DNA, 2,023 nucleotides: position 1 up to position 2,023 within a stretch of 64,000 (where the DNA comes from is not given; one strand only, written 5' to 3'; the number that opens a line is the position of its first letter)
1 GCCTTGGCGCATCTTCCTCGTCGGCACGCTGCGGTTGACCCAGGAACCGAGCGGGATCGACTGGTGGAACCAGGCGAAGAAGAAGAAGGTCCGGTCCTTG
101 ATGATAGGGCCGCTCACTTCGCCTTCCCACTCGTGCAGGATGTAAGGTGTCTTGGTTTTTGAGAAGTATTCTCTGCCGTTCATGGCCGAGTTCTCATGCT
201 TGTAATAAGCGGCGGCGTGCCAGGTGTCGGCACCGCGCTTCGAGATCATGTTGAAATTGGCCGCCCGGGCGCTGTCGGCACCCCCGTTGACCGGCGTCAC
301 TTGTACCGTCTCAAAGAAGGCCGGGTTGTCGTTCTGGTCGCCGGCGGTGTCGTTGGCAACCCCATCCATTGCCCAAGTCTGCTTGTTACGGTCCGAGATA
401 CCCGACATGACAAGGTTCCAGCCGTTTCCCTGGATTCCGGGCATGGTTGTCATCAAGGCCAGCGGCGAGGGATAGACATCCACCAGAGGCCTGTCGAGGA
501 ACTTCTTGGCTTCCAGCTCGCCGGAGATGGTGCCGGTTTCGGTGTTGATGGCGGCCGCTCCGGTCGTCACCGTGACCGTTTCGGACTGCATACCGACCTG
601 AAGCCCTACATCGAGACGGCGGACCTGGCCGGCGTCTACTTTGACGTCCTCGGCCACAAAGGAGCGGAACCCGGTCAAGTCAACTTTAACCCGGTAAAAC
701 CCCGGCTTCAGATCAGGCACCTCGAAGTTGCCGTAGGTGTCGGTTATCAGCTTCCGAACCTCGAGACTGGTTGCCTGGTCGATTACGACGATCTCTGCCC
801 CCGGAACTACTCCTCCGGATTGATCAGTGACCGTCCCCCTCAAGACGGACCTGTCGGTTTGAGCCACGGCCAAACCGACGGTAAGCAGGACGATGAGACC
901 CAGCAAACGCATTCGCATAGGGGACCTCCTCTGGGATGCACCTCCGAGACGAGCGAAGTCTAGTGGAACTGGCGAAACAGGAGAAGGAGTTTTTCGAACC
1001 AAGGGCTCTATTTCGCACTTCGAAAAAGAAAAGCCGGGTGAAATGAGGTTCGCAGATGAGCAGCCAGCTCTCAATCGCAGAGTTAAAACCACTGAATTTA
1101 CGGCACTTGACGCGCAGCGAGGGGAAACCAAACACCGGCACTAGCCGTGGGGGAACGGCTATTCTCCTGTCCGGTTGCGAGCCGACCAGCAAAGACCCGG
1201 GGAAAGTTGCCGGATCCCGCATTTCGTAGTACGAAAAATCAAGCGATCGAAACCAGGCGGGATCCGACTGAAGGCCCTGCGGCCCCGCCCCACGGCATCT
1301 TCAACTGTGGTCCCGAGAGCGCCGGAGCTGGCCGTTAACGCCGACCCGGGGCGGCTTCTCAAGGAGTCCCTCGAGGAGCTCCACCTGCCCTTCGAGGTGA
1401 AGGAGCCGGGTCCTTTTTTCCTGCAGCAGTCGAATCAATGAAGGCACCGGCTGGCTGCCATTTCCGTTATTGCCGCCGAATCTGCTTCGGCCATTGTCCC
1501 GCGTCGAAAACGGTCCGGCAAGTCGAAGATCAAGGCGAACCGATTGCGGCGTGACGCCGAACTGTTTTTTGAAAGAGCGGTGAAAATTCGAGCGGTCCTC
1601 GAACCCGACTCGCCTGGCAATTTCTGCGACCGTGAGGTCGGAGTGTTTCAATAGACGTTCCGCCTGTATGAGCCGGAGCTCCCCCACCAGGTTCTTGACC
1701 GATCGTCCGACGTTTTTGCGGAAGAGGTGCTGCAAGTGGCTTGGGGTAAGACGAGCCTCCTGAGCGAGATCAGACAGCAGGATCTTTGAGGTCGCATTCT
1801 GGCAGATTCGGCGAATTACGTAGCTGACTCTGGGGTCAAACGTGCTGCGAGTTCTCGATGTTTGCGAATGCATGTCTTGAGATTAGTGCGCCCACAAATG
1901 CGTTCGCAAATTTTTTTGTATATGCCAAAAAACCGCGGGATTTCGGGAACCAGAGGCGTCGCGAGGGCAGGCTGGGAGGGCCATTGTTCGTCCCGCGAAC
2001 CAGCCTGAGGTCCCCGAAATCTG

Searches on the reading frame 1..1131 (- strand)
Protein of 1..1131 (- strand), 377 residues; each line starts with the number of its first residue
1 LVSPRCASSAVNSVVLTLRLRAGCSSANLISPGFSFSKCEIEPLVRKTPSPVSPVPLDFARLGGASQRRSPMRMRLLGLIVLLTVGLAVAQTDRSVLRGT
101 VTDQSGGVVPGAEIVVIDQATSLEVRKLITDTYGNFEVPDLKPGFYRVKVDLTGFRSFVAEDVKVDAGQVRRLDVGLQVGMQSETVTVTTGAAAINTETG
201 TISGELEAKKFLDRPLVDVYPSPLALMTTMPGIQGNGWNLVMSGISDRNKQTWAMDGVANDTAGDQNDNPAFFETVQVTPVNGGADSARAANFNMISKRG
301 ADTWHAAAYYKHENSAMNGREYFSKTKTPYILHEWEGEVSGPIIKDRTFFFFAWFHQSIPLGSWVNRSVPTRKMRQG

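Call 71: search_protein_families(library=pfam, proteins=[window:1-1131:-], max_evalue=0.001)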
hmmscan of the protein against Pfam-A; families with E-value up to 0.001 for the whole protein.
window:1-1131:- (377 aa): 3 families
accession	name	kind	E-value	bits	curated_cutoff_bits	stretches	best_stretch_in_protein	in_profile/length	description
PF13620.12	CarboxypepD_reg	-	5.5e-18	65.5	32.3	1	97-178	2-82/82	Carboxypeptidase regulatory-like domain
PF25183.1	OMP_b-brl_4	-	2.5e-16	59.7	30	1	297-377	2-85/838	Outer membrane beta barrel domain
PF13715.12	CarbopepD_reg_2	-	3.4e-06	27.4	32.2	1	98-177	2-76/88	CarboxypepD_reg-like domain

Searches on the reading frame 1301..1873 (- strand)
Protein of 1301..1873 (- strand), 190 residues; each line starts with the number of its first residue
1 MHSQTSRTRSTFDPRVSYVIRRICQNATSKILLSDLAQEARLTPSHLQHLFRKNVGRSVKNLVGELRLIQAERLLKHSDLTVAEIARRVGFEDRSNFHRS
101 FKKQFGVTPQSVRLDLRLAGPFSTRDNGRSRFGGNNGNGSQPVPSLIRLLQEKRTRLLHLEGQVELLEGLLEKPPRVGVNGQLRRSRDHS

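Call 3: search_protein_families(library=pfam, proteins=[window:1301-1873:-], max_evalue=0.1)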
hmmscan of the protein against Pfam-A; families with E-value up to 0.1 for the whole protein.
window:1301-1873:- (190 aa): 3 families
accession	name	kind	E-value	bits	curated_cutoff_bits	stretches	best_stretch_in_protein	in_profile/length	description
PF12833.13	HTH_18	-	3.4e-24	85.4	33.6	1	36-113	1-78/80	Helix-turn-helix domain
PF00165.29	HTH_AraC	-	2.6e-18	66.1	26.6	2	75-113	1-41/42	Bacterial regulatory helix-turn-helix proteins, AraC family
PF17866.7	AAA_lid_6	-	0.07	13.6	24.3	0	56-85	23-52/60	AAA lid domain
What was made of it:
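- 1301..1873 (-): AraC-family HTH regulator (190 aa), divergent neighbour. It is not seen next to the pair in the related loci whose gene tables were examined. Pfam HTH_18 85.4 bits and HTH_AraC 66.1 bits (call 3).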

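Call 4: search_protein_families(library=ncbifam, proteins=[window:1301-1873:-], max_evalue=0.1)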
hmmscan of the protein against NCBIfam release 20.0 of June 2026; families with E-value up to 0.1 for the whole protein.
window:1301-1873:- (190 aa): 36 families (the best 25 are shown)
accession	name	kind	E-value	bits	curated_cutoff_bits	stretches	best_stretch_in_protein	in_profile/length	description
NF007860.0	PRK10572.1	equivalog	8.7e-23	80.6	208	1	3-113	172-282/292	arabinose operon transcriptional regulator AraC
TIGR04094.1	adjacent_YSIRK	equivalog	8.2e-18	64.5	200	1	11-111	282-381/383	YSIRK-targeted surface antigen transcriptional regulator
NF047788.1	TransRegPocR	equivalog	1.2e-17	64.2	500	1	4-113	179-288/296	transcriptional regulator PocR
NF047455.1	TF_Staph_AryK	equivalog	5.8e-15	54.6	850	1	4-115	147-258/759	transcriptional regulator AryK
NF049932.1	TranspRegBtr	equivalog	1.9e-14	53.1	900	1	23-111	173-261/531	bacillibactin transport transcriptional regulator Btr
NF010026.0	PRK13501.1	equivalog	1e-13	51.1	363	1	20-114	182-276/290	HTH-type transcriptional activator RhaR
NF010028.0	PRK13503.1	equivalog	1.4e-13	50.9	288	1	11-115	168-272/278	HTH-type transcriptional activator RhaS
NF049968.1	QhpR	equivalog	1.5e-13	50.6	250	1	6-113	180-284/284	AraC-like transcriptional regulator QhpR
NF050186.1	TransRegGliRPseudo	equivalog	9.9e-13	48.1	570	1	34-113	256-334/338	AraC family transcriptional regulator GliR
NF006902.0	PRK09393.1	equivalog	1.4e-12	47.5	425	1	13-115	219-321/327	transcriptional regulator FtrA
NF010025.2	PRK13500.1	equivalog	3.3e-11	43.3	525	1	20-113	182-275/282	HTH-type transcriptional activator RhaR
NF052371.1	TransRegGbdRPseu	equivalog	4.3e-11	42.5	480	1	11-114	222-325/365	choline metabolism transcriptional regulator GbdR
NF040475.1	chlor_reg_RclR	equivalog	1e-10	41.5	400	1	12-113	175-276/284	reactive chlorine-specific transcriptional regulator RclR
TIGR02297.1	HpaA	equivalog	1.5e-10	40.8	274.65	1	25-113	197-285/287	4-hydroxyphenylacetate catabolism regulatory protein HpaA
NF012144.2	ramA_TF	equivalog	1.6e-10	41.4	180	1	17-113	8-104/108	RamA family antibiotic efflux transcriptional regulator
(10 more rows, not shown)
